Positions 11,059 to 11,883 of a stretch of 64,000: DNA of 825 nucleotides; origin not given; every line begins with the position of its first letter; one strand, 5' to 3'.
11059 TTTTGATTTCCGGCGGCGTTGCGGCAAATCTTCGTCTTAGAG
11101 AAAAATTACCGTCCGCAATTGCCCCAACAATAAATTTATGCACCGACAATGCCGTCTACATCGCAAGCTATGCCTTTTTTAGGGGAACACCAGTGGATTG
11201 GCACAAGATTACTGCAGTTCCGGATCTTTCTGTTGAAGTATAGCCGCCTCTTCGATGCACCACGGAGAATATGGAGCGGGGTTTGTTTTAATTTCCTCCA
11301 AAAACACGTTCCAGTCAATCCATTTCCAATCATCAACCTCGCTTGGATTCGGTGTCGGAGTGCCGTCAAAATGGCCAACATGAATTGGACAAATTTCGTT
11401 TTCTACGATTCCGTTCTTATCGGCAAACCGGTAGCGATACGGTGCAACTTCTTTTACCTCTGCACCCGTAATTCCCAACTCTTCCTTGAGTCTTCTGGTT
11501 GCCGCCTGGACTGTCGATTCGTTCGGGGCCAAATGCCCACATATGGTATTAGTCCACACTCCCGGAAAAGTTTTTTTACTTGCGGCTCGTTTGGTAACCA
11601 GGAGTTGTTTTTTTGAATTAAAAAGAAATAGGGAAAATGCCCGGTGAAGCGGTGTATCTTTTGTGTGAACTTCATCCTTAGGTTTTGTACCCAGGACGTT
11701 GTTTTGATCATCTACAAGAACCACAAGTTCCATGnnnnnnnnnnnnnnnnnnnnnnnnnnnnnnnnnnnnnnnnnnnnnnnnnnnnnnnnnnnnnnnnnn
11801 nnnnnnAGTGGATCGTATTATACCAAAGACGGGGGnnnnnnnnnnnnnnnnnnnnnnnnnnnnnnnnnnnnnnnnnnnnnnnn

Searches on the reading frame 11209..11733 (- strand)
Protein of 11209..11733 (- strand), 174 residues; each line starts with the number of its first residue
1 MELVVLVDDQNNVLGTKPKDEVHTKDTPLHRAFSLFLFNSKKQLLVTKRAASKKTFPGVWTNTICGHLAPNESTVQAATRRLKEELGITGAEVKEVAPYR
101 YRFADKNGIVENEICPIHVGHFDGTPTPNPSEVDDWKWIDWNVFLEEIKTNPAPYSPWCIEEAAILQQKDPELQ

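Call 93: search_protein_families(library=pfam, proteins=[window:11209-11733:-], max_evalue=0.00001)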
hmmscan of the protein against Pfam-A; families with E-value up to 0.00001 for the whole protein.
window:11209-11733:- (174 aa): 1 family
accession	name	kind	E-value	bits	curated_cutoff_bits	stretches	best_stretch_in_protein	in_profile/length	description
PF00293.34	NUDIX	-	2e-23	83.3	21.1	1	29-158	2-133/134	NUDIX domain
